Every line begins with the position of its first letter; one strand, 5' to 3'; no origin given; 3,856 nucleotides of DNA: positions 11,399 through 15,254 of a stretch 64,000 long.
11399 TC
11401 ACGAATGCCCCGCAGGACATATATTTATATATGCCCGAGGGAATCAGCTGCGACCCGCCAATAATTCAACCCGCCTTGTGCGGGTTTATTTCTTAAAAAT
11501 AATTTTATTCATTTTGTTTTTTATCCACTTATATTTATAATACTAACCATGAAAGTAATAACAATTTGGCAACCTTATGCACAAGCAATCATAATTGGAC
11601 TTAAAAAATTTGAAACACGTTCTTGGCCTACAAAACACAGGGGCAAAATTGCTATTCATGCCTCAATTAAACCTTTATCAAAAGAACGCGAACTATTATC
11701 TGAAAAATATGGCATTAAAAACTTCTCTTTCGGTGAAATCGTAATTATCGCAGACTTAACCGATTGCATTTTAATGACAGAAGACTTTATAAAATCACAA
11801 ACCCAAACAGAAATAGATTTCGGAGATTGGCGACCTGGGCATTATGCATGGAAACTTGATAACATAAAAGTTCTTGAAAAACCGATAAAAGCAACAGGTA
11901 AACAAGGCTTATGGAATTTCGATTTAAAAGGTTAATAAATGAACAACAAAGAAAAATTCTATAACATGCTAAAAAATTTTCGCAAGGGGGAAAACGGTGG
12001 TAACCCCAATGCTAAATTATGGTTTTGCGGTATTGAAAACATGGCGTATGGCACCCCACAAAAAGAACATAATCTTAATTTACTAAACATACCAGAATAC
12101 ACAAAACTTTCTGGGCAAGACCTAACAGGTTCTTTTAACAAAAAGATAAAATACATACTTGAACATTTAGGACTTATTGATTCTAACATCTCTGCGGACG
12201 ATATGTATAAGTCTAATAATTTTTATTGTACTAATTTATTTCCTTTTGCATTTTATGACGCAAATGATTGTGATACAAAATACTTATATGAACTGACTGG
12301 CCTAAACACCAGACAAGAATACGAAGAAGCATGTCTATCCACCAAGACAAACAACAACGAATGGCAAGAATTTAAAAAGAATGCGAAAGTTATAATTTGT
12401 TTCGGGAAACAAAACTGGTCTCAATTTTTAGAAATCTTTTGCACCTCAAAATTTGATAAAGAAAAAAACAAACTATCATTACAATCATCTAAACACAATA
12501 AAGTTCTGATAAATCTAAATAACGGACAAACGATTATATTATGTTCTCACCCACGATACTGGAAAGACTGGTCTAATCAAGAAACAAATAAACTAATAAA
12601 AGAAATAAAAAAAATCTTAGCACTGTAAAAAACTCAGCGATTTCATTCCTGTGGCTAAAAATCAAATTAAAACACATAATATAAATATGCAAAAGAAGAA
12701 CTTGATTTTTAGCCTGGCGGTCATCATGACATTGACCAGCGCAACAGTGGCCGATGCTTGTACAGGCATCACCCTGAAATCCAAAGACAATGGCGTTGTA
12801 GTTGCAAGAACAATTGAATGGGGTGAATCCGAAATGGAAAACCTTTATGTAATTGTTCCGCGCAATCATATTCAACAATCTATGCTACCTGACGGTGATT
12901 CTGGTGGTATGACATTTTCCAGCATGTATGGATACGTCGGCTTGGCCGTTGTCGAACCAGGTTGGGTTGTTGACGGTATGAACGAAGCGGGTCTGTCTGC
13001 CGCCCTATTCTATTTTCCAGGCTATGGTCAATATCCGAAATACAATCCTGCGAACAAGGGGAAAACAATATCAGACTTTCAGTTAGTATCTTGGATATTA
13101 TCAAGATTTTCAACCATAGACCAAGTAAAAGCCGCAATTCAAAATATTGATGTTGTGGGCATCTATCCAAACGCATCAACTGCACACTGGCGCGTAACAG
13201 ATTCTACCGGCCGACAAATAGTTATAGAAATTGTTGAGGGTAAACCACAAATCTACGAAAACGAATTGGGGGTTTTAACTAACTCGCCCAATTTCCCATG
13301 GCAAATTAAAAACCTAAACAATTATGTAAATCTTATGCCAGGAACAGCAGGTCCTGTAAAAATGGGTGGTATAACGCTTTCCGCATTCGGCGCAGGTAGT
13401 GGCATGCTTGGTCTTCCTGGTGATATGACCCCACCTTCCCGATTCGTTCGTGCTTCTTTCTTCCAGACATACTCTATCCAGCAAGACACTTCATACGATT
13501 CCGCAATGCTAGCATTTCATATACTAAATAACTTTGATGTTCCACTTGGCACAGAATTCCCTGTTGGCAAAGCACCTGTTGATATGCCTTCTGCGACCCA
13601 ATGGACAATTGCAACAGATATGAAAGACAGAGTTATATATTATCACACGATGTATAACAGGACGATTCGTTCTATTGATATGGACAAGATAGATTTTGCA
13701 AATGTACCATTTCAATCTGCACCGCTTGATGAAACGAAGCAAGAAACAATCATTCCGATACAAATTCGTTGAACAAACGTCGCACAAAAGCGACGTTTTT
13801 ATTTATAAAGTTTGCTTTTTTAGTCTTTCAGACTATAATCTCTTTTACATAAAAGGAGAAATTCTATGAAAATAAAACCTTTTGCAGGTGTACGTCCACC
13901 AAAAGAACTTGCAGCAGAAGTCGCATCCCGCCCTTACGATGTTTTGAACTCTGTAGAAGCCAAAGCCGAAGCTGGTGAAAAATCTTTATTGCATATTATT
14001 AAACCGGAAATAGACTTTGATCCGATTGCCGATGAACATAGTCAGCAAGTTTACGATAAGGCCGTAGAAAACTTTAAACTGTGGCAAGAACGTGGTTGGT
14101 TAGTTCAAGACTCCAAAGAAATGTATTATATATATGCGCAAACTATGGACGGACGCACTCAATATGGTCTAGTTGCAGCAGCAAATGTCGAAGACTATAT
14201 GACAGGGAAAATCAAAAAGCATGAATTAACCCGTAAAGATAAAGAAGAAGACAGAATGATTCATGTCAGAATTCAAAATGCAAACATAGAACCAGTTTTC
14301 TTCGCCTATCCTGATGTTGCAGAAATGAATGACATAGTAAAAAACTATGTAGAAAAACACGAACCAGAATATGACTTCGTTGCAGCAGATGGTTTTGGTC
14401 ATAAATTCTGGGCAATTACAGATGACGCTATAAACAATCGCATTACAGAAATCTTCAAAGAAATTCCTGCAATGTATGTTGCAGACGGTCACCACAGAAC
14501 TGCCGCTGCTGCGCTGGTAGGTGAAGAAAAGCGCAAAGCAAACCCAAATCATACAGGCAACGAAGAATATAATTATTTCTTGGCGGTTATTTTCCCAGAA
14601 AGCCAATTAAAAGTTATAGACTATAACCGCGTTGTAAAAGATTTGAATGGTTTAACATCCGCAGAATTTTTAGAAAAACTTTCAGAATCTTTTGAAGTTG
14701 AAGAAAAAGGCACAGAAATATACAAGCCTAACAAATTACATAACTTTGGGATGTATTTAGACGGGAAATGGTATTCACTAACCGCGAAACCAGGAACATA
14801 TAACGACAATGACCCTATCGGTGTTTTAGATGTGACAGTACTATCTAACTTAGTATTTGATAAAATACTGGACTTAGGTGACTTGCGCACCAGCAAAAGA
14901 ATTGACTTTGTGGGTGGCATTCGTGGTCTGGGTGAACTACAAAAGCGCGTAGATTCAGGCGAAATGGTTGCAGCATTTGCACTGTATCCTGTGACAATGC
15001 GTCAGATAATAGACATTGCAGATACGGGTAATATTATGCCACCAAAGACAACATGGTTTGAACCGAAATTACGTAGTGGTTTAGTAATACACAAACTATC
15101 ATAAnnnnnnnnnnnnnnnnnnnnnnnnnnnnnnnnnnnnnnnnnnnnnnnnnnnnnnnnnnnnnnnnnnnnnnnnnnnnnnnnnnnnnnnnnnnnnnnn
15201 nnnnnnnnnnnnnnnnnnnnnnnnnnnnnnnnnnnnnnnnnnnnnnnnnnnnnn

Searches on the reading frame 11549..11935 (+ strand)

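Call 11: search_protein_families(library=pfam, proteins=[window:11549-11935:+], max_evalue=0.01)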
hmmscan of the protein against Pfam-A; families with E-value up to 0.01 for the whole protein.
window:11549-11935:+ (128 aa): 1 family
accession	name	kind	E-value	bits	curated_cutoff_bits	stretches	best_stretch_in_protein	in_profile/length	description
PF04266.20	ASCH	-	4.4e-06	27.8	21.2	1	4-80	1-58/103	ASCH domain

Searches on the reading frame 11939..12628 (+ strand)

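Call 11: search_protein_families(library=pfam, proteins=[window:11939-12628:+], max_evalue=0.01)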
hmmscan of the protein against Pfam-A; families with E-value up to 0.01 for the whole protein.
window:11939-12628:+ (229 aa): 1 family
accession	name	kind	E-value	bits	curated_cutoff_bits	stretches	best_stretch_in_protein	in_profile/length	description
PF03167.25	UDG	-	9.4e-05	23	24.3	1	21-224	4-137/141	Uracil DNA glycosylase superfamily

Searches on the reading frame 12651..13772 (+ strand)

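Call 11: search_protein_families(library=pfam, proteins=[window:12651-13772:+], max_evalue=0.01)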
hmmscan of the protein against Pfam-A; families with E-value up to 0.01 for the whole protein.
window:12651-13772:+ (373 aa): 2 families
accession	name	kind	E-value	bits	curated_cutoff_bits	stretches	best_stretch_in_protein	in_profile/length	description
PF02275.23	CBAH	-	5.6e-67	227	20.4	1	37-348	1-307/316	Linear amide C-N hydrolases, choloylglycine hydrolase family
PF03417.21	AAT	-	0.0046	17.1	23.2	1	46-211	4-139/225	Acyl-coenzyme A:6-aminopenicillanic acid acyl-transferase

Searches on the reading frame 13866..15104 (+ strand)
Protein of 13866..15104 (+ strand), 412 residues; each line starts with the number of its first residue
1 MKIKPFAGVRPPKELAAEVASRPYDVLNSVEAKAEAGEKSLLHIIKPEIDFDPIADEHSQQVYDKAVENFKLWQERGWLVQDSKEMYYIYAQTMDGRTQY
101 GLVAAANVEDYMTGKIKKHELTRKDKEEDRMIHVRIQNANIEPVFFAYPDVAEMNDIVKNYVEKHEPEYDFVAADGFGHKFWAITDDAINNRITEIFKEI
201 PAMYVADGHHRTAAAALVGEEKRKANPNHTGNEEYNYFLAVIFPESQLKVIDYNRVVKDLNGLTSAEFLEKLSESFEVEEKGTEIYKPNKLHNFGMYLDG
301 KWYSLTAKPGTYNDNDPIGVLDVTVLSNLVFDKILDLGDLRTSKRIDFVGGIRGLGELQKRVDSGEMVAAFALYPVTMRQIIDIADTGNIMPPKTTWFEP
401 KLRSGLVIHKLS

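Call 11: search_protein_families(library=pfam, proteins=[window:13866-15104:+], max_evalue=0.01)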
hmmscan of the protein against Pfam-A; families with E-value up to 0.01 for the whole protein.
window:13866-15104:+ (412 aa): 2 families
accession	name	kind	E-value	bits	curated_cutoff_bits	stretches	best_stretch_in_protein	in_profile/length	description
PF06245.16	DUF1015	-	7.2e-115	383.8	25.8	1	3-324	1-325/325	Protein of unknown function (DUF1015)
PF10115.14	HlyU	-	0.0092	16.5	27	0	86-127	26-65/91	Transcriptional activator HlyU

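Call 33: find_related_loci(query=window:13866-15101:+, collection=genome_contigs, flank=10000)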
Query window:13866-15101:+ (412 aa) in genome_contigs; peptide patterns used: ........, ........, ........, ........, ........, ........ (x = any residue, [..] = any of these).
600 stretches matched a pattern (row limit reached: there are more); 599 encode a relative of the query (tblastn E <= 1e-3); the best 80 are kept; 80 distinct loci.
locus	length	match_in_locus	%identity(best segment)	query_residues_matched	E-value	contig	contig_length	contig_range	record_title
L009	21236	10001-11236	93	1-412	0e+0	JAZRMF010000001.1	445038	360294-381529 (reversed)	MAG: Candidatus Enterousia sp. isolate T1900045428_YK20190119.MAGScoT_cleanbin_000014 SGB_7076_k141_1157352, whole genom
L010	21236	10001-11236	93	1-412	0e+0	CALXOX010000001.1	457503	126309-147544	MAG: uncultured Alphaproteobacteria bacterium isolate BRZ_MD__bin1 genome assembly, contig: BRZ_MD__NODE_4_length_457503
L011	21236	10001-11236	92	1-412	0e+0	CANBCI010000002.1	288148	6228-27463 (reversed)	MAG TPA_asm: uncultured Alphaproteobacteria bacterium isolate SRR15322610_bin.17_metawrap_v1.3_MAG genome assembly, cont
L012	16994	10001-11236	90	1-412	0e+0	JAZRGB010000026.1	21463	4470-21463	MAG: Candidatus Enterousia sp. isolate T1900045493_YK20190187.MAGScoT_cleanbin_000028 SGB_7394_k141_2119346, whole genom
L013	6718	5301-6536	90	1-412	0e+0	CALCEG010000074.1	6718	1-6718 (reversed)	MAG TPA_asm: uncultured Alphaproteobacteria bacterium isolate SRR6425765_bin.98_CONCOCT_v1.1_MAG genome assembly, contig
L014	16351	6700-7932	89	1-411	0e+0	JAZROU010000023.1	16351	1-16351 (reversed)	MAG: Candidatus Enterousia sp. isolate T1900045388_YK20190078.MAGScoT_cleanbin_000020 SGB_6918_k141_1041193, whole genom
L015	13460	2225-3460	89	1-412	0e+0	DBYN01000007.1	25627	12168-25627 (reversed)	MAG TPA_asm: Alphaproteobacteria bacterium UBA1185 UBA1185_contig_29191, whole genome shotgun sequence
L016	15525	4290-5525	88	1-412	0e+0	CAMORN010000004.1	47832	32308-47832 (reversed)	MAG: uncultured Alphaproteobacteria bacterium isolate SRR873606_bin.79_metaWRAP_v1.3_MAG genome assembly, contig: NODE_8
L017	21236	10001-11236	87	1-412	0e+0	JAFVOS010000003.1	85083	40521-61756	MAG: Alphaproteobacteria bacterium isolate RGIG5256 Sheep_Colon-1__c145341, whole genome shotgun sequence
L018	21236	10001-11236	87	1-412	0e+0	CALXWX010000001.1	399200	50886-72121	MAG: uncultured Alphaproteobacteria bacterium isolate BRZ_EC__bin9 genome assembly, contig: BRZ_EC__NODE_9_length_399200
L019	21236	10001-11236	87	1-412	0e+0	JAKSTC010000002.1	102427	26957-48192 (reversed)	MAG: Alphaproteobacteria bacterium isolate Horse_feces297 MAG297_2, whole genome shotgun sequence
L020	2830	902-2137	86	1-412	0e+0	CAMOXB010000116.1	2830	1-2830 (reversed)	MAG: uncultured proteobacterium isolate SRR873609_bin.15_metaWRAP_v1.3_MAG genome assembly, contig: ERZ1756109_4219955,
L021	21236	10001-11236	83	1-412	0e+0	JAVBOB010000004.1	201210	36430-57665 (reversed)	MAG: Bacteroidales bacterium isolate EPI_MAG_00097 c_000012756950, whole genome shotgun sequence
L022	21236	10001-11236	81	1-412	0e+0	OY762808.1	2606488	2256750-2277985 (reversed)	MAG: Bacteroidales bacterium isolate 43fc7654-982f-4dd3-a3de-05d207c0eafc genome assembly, chromosome: 1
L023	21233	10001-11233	81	1-411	0e+0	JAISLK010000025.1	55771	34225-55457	MAG: Prevotellaceae bacterium isolate Im510_bin102 k119_3026890, whole genome shotgun sequence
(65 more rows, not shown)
